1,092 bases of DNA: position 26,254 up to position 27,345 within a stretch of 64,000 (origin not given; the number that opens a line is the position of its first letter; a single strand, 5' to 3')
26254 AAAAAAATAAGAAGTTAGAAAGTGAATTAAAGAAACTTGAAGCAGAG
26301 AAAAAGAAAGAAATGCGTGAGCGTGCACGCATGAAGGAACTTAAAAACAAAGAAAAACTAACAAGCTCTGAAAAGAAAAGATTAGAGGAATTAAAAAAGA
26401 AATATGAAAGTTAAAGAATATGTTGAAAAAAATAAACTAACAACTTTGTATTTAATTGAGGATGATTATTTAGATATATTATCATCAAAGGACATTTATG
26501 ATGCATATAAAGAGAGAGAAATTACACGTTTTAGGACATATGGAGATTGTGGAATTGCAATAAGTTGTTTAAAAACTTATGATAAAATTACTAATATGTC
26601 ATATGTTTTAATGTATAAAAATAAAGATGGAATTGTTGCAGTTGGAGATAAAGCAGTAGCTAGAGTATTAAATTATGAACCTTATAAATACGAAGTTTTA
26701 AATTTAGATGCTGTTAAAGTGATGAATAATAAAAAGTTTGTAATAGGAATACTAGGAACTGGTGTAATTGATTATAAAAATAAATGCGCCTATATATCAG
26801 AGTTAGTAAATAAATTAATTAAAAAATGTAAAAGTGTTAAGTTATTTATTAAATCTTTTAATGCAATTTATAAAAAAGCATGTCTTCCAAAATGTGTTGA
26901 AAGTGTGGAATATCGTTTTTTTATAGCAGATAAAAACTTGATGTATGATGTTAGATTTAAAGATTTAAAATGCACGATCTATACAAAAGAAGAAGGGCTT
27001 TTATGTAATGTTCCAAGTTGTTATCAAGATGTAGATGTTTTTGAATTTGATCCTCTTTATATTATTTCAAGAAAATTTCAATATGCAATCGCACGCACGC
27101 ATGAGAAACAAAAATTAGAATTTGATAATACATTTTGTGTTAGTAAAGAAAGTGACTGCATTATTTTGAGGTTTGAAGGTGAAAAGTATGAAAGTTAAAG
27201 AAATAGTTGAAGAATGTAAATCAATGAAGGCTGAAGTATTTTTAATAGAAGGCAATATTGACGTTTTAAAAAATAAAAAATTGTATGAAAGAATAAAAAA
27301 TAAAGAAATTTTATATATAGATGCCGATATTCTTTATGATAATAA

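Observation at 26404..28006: Tandem paralogs with an internal HslV/proteasome-beta-like (Ntn hydrolase) segment that begins at a conserved MSY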

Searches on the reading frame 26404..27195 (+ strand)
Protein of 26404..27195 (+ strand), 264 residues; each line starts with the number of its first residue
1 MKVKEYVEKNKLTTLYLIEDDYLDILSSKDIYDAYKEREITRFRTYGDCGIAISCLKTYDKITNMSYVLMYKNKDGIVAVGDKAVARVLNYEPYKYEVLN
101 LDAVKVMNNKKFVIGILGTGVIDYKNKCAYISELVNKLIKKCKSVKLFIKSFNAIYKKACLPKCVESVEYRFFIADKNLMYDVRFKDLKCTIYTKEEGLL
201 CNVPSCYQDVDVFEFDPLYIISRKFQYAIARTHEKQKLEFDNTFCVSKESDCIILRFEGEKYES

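Call 4: search_protein_families(library=pfam, proteins=[window:26404-27195:+], max_evalue=1)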
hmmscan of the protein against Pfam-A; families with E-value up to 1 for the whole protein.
window:26404-27195:+ (264 aa): 0 families

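Call 5: search_protein_families(library=phrogs, proteins=[window:26404-27195:+], max_evalue=0.1)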
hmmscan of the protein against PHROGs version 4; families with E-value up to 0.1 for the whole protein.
window:26404-27195:+ (264 aa): 0 families

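Call 6: search_solved_structures(query=window:26404-27195:+, max_evalue=10, show_alignments=2)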
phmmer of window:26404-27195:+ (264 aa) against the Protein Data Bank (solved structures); distinct sequences matched with E-value up to 10: 2.
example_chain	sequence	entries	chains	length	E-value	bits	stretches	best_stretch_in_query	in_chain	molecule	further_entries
9edl_A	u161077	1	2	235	0.65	13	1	126-162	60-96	Conserved hypothetical lipoprotein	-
6zxm_A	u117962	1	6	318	1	12.3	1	59-182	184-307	Putative GGDEF/response regulator receiver domain protein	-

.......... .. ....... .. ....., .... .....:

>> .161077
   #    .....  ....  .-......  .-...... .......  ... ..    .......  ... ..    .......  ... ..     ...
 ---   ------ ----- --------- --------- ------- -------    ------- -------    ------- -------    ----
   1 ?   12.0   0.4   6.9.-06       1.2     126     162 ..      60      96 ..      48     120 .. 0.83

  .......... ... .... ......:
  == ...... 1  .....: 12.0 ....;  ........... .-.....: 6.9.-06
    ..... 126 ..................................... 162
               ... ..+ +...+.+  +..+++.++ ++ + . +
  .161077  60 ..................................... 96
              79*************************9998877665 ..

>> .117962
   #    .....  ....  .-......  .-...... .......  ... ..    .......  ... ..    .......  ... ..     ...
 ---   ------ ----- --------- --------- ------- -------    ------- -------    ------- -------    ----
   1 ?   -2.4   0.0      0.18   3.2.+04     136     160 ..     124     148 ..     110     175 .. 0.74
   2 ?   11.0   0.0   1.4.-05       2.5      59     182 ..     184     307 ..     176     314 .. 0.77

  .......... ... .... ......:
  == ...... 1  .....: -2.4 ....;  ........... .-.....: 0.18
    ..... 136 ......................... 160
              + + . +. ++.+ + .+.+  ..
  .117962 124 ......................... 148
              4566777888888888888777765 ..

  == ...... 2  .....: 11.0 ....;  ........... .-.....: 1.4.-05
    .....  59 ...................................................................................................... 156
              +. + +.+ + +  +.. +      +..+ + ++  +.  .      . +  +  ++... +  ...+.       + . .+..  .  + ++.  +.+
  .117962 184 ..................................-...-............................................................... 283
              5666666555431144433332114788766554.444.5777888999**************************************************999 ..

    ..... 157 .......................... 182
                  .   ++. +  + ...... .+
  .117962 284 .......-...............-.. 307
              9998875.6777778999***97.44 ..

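Call 9: find_homologous_proteins(query=window:26404-27195:+, max_evalue=0.01)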
Query window:26404-27195:+ (264 aa): 7 proteins with E <= 0.01 among 379 candidates.
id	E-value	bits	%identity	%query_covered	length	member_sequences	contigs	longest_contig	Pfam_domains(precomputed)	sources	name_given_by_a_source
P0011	1.6e-150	518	91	99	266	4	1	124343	-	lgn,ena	-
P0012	2.2e-117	409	75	97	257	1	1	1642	-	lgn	-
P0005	3.0e-47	180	44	99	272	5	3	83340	-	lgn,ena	-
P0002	1.7e-45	174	42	99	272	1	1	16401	-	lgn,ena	-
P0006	3.9e-42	163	41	99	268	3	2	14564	-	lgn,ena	-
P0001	3.4e-41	160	40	99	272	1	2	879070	-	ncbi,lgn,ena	-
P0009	4.0e-40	156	41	97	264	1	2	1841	-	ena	-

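Call 15: search_solved_structures(query=A1, max_evalue=10, show_alignments=3)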
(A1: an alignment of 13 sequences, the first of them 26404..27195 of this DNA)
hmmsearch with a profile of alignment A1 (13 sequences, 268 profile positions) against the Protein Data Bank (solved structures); distinct sequences matched with E-value up to 10: 2.
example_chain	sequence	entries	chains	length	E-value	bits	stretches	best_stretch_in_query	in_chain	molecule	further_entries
9edl_A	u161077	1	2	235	0.6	12.8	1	130-185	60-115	Conserved hypothetical lipoprotein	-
9kfx_A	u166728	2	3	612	1.2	11.8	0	117-139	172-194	Synthetic PPR-DYW protein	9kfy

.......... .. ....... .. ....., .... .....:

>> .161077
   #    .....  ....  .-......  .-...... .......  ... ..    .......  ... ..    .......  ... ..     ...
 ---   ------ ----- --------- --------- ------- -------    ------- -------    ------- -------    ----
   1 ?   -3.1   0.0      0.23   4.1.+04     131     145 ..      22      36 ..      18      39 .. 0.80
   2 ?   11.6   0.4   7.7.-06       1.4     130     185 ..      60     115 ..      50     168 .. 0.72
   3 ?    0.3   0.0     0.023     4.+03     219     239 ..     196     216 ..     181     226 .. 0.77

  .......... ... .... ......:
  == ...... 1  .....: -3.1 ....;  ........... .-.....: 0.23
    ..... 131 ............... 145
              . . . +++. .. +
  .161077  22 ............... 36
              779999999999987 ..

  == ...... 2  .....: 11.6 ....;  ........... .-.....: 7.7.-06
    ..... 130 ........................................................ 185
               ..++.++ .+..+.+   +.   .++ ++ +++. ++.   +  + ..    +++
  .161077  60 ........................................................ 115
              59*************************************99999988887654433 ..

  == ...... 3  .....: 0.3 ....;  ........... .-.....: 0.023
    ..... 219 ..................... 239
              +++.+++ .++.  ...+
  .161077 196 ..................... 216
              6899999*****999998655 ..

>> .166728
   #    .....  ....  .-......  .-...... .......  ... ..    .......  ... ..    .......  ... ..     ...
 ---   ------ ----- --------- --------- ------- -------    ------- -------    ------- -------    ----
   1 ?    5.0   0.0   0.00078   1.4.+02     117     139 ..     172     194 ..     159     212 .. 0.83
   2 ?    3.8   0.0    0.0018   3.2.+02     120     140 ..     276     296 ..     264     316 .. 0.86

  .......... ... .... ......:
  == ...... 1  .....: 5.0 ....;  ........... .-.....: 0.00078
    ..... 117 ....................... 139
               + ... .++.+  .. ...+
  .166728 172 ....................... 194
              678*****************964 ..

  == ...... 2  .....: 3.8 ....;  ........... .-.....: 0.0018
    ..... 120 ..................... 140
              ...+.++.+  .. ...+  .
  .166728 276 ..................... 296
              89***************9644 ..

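Call 24: search_protein_representatives(alignment_id=A1)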
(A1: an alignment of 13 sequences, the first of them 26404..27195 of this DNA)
Query: 13 sequences, 268 profile positions. Proteins with E-value up to 0.001 (for the whole library): 16; up to 1e-10: 4; up to 1e-30: 3. The best 16 are listed.
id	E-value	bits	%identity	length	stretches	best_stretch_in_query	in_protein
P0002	5.9e-146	501.4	-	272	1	1-268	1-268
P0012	1.4e-112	392.0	-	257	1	1-263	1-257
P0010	1.7e-83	296.7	-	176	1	1-177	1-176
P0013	7.4e-30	120.8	-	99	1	163-263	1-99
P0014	5.2e-09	52.4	-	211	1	57-199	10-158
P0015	7.1e-07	45.4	-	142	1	64-162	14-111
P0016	1.1e-06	44.8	-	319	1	63-205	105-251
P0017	4.4e-06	42.8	-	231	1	61-240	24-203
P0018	7.8e-06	42.0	-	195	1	68-180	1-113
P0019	1.4e-05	41.2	-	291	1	57-177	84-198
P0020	1.7e-05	40.9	-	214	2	48-179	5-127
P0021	1.9e-05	40.7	-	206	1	67-226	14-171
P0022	4.9e-05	39.4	-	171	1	66-214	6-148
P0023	7.4e-05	38.8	-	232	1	58-195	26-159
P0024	5.0e-04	36.1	-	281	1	57-237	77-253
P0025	5.2e-04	36.0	-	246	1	65-178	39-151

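Call 26: predict_structure(alignment_id=A1)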
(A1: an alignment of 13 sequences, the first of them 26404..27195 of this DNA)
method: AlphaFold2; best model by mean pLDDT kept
length: 264 residues; sequences in the alignment: 13
mean_pLDDT: 67.1   pTM: 0.64
mean pLDDT of the five models: 67.1, 65.6, 56.9, 47.0, 45.3
residues with pLDDT >= 90: 34; 70-90: 96; 50-70: 72; < 50: 62
segments of 3 or more residues with pLDDT < 50: 44-46, 48-51, 55-60, 85-102, 119-129, 160-166, 242-245, 260-264
pLDDT, mean of each block of 10 residues (from residue 1): 69 58 58 64 46 47 68 90 50 33 70 74 43 79 90 74 50 91 85 89 64 84 85 67 52 78 38
secondary structure, 60 per line:
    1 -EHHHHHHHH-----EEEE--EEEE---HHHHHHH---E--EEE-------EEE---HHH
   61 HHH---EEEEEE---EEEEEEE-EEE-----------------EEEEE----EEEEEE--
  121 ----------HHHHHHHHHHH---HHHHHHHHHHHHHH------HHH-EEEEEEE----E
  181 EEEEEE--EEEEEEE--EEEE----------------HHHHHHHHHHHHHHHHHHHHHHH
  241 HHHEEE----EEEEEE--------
elements in order: H3-10 E16-19 E22-25 H29-35 E42-44 E52-54 H58-63 E67-72 E76-82 E84-86 E104-108 E113-118 H131-141 H145-158 E169-175 E180-186 E189-195 E198-201 H218-243 E244-246 E251-256

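Call 39: find_related_loci(query=A1, collection=genome_contigs, flank=6000)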
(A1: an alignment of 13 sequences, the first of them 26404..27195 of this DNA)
Query A1 (264 aa) in genome_contigs; peptide patterns used: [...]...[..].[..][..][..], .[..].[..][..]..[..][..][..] (x = any residue, [..] = any of these).
115 stretches matched a pattern, but none encodes a relative of the query by tblastn (E <= 1e-3).

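Call 40: find_related_loci(query=A1, collection=viral_contigs, flank=6000)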
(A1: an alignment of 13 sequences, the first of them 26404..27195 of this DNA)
Query A1 (264 aa) in viral_contigs; peptide patterns used: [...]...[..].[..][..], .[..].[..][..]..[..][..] (x = any residue, [..] = any of these).
97 stretches matched a pattern, but none encodes a relative of the query by tblastn (E <= 1e-3).

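Call 41: find_encoding_contigs(protein=P0025, flank=10000, max_places=3)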
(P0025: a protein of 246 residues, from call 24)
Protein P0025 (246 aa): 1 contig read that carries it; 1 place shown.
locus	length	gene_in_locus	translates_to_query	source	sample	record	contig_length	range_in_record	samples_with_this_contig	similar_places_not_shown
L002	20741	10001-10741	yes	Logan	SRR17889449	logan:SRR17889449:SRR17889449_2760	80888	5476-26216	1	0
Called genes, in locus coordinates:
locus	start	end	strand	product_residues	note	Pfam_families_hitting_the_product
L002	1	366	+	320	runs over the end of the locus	PF02517:Rce1-like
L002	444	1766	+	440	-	PF09394:Inhibitor_I42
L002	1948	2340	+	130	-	-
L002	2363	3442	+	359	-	-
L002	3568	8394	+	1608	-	PF00877:NLPC_P60 (faint), PF17210:SdrD_B (faint), PF17802:SpaA (weak), PF11974:bMG3 (faint), PF13620:CarboxypepD_reg (faint), PF17802:SpaA, PF22904:NOMO1-like_2nd (faint), PF17802:SpaA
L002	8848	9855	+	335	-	-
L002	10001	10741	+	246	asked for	-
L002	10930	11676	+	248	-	-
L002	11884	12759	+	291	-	-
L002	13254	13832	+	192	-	-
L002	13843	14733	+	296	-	-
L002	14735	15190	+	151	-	-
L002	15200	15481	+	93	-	-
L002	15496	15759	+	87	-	-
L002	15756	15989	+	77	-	-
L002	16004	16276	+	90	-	-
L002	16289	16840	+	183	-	-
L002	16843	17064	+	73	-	-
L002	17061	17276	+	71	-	PF14354:Lar_restr_allev (weak)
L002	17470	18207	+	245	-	-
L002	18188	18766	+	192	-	-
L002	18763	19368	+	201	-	-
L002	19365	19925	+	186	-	-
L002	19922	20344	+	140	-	-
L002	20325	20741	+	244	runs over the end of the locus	PF04055:Radical_SAM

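Call 46: find_encoding_contigs(protein=P0015, flank=5000, max_places=2)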
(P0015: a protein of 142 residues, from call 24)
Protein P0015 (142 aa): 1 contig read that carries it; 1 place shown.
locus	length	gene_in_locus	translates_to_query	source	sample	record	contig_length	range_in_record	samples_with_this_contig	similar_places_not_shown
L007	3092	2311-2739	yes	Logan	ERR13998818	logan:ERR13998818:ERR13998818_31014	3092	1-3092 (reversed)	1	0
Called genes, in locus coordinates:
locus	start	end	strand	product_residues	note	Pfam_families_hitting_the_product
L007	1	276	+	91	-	?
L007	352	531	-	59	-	-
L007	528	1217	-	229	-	PF00929:RNase_T, PF16473:Rv2179c-like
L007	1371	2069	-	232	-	PF08378:NERD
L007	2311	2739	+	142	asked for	-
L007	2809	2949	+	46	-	-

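Call 47: find_encoding_contigs(protein=P0018, flank=8000, max_places=2)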
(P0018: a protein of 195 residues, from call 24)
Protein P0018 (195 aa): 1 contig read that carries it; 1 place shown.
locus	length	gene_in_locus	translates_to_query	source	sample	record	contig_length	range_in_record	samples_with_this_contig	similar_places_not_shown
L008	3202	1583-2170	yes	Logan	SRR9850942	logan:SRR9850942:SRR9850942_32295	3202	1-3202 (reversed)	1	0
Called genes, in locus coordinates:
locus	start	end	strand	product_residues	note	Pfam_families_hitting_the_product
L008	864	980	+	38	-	-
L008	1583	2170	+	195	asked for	-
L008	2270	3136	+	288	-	-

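Call 68: search_protein_families(library=ncbifam, proteins=[window:26404-27195:+, P0018, P0025], max_evalue=0.01)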
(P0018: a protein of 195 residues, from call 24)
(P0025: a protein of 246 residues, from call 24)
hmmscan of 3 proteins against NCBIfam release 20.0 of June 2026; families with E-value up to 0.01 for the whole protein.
window:26404-27195:+ (264 aa): 0 families

P0018 (195 aa): 0 families

P0025 (246 aa): 1 family
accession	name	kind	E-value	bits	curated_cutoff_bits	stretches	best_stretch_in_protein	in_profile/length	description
NF040817.1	GdhA_Arch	equivalog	0.0095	15.1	750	0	43-113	228-299/419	glutamate dehydrogenase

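Call 69: search_protein_families(library=padloc, proteins=[window:26404-27195:+, P0018, P0025, P0016], max_evalue=0.01)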
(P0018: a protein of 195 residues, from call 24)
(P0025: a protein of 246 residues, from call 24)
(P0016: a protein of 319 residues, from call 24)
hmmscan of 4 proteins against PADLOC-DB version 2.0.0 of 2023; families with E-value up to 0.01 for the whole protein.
window:26404-27195:+ (264 aa): 0 families

P0018 (195 aa): 1 family
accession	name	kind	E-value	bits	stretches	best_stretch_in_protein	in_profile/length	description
PDLC00533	JetD1|JetD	-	0.0018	15.4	1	34-142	78-189/409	DUF2220; DUF3322; DUF2399 domain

P0025 (246 aa): 0 families

P0016 (319 aa): 0 families

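Call 73: find_encoding_contigs(protein=P0023, flank=8000, max_places=3)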
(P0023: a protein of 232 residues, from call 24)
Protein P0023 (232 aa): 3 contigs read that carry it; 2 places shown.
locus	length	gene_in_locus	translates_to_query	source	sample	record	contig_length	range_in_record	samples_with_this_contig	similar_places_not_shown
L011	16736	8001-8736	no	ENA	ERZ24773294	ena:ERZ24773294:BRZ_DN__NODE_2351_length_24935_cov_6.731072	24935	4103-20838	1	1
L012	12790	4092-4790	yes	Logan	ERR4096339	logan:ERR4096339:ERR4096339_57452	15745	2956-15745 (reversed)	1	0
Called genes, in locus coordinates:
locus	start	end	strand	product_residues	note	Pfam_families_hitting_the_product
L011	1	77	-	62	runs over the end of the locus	-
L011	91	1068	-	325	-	-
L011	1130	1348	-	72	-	-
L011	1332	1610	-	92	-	-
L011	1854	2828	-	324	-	-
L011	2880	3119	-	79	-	-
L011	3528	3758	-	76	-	-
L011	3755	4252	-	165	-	-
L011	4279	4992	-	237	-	-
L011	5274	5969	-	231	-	PF01693:Cauli_VI, PF00075:RNase_H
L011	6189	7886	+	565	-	PF07693:KAP_NTPase, PF13401:AAA_22 (faint)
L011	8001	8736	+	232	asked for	-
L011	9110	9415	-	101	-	-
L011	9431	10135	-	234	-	-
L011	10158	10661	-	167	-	-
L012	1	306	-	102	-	?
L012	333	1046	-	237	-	-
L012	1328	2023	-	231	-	PF01693:Cauli_VI, PF00075:RNase_H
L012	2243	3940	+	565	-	PF07693:KAP_NTPase, PF13401:AAA_22 (faint)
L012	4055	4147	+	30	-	-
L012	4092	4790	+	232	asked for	-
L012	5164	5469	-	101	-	-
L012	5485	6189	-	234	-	-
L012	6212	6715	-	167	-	-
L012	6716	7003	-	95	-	-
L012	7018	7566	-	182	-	-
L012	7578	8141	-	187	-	-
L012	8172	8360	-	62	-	-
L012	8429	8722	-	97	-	-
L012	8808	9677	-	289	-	PF00482:T2SSF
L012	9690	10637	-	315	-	-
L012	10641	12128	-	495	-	PF00437:T2SSE, PF27713:UCP018868 (weak)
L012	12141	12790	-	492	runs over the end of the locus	PF01656:CbiA, PF10609:ParA (faint), PF13614:AAA_31 (weak)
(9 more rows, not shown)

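Call 74: find_encoding_contigs(protein=P0024, flank=8000, max_places=2)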
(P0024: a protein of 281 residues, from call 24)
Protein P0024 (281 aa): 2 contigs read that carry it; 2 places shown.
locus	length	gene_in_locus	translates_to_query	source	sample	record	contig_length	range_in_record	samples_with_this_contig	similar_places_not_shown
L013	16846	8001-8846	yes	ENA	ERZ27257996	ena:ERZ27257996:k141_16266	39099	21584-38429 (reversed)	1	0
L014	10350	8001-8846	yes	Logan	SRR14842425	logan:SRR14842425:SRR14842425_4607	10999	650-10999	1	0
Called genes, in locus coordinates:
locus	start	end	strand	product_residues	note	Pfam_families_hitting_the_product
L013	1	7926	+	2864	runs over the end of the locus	?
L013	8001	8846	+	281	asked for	-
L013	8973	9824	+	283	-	-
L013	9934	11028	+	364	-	PF00004:AAA, PF07728:AAA_5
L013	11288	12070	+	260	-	PF23822:DUF7192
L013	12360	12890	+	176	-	-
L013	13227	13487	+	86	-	-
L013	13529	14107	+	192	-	-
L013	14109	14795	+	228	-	-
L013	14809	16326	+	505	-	-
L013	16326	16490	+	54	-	-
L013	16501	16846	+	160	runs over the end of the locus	-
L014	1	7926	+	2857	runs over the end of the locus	?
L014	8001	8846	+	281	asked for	-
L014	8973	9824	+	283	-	-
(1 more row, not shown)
